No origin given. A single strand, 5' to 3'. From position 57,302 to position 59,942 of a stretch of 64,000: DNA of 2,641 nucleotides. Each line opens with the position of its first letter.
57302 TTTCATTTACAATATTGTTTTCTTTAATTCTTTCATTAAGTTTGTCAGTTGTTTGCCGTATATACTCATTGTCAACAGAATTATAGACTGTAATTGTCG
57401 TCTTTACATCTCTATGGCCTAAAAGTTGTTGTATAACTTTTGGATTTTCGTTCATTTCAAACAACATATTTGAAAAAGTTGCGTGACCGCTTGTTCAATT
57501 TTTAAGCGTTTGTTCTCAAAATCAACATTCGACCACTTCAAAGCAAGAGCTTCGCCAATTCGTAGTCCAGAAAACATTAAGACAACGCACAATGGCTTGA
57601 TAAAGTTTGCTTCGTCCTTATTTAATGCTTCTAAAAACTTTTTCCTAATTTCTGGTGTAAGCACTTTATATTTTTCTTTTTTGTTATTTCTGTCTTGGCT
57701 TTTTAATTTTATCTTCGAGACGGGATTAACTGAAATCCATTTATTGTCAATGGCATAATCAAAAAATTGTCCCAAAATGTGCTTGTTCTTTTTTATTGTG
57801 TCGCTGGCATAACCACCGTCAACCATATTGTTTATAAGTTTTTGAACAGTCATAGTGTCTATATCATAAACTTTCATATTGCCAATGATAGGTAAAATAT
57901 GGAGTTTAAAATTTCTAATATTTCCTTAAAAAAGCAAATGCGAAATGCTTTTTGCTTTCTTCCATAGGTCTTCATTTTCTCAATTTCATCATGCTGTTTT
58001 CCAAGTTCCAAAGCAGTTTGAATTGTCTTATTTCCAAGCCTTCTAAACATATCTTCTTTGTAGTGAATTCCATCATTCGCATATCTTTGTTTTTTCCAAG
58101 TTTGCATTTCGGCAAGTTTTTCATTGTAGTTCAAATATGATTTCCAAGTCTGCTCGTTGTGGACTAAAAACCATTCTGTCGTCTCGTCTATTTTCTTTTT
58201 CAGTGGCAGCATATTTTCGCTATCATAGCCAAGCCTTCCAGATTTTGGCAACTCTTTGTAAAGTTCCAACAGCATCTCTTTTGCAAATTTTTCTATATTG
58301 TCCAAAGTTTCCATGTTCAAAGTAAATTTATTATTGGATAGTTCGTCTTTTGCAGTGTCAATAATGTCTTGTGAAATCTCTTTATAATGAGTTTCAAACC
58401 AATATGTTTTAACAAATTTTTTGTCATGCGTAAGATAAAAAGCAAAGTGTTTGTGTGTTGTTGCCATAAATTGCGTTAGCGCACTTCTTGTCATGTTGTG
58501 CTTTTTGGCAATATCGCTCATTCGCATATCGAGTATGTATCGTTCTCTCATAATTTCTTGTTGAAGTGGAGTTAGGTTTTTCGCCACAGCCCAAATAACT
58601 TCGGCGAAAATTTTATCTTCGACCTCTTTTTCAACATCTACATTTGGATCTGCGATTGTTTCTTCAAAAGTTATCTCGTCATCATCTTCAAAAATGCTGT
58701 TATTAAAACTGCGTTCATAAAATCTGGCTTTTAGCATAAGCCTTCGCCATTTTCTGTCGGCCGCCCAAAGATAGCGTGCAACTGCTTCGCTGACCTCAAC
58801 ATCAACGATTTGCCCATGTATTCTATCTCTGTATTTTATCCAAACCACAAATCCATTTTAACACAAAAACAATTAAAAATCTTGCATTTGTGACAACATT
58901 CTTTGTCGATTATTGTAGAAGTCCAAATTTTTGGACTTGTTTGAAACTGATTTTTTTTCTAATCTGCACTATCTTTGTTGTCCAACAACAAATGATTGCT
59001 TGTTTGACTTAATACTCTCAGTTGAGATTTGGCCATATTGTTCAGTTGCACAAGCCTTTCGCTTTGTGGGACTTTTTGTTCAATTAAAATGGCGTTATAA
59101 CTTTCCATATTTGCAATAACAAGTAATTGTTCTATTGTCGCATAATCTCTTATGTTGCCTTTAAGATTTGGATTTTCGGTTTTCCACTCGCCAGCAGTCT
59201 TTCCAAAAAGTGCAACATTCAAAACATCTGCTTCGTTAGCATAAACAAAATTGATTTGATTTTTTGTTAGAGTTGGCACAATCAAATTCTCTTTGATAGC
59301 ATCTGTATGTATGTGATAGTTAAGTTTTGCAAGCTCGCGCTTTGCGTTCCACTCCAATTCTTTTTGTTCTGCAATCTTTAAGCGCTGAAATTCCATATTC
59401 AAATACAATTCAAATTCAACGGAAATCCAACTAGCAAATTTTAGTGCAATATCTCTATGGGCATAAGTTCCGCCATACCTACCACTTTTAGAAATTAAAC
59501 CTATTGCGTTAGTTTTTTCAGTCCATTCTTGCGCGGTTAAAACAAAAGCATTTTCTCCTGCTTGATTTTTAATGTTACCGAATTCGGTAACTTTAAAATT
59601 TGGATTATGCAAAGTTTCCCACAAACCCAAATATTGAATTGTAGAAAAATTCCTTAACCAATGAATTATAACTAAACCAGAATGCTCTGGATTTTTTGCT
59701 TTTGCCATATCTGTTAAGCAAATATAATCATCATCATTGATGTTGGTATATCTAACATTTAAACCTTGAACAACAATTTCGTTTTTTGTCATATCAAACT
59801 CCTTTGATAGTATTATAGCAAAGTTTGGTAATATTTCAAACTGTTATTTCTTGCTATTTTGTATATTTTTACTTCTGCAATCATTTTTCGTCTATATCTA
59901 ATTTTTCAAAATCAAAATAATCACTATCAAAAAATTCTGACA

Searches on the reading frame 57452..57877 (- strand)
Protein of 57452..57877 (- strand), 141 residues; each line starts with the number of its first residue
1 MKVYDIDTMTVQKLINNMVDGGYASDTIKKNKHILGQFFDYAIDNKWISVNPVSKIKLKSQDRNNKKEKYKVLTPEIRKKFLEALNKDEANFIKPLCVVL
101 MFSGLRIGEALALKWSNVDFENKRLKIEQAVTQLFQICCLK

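Call 41: search_protein_families(library=pfam, proteins=[window:57452-57877:-], max_evalue=0.001)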
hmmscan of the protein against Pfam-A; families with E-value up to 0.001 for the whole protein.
window:57452-57877:- (141 aa): 2 families
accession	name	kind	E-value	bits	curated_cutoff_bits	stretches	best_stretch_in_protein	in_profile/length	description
PF00589.27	Phage_integrase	-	1.7e-06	28.3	27.1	1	72-129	2-60/172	Phage integrase family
PF13102.12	Phage_int_SAM_5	-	0.00099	19.9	22.3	0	3-56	43-96/98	Phage integrase SAM-like domain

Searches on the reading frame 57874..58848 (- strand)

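Call 41: search_protein_families(library=pfam, proteins=[window:57874-58848:-], max_evalue=0.001)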
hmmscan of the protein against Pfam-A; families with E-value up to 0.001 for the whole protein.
window:57874-58848:- (324 aa): 2 families
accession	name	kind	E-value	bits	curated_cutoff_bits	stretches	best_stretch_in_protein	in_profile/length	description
PF04297.20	UPF0122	-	0.00017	22.2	22.7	1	92-160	18-86/101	Putative helix-turn-helix protein, YlxM / p13 like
PF08281.18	Sigma70_r4_2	-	0.00062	19.8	25.7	0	89-123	8-42/54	Sigma-70, region 4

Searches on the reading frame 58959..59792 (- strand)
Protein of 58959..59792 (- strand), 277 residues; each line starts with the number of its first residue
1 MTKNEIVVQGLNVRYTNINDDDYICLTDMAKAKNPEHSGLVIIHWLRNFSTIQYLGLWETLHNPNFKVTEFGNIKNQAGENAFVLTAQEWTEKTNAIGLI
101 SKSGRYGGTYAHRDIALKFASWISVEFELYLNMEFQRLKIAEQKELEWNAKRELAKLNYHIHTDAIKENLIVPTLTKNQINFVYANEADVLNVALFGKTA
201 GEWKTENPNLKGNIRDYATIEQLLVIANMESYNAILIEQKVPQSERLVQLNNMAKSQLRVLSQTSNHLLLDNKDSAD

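Call 41: search_protein_families(library=pfam, proteins=[window:58959-59792:-], max_evalue=0.001)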
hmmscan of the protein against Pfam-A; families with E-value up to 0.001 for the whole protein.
window:58959-59792:- (277 aa): 1 family
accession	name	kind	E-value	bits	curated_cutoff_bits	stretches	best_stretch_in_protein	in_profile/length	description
PF04383.19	KilA-N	-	9.4e-20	70.9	23.8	1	19-139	13-105/107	KilA-N domain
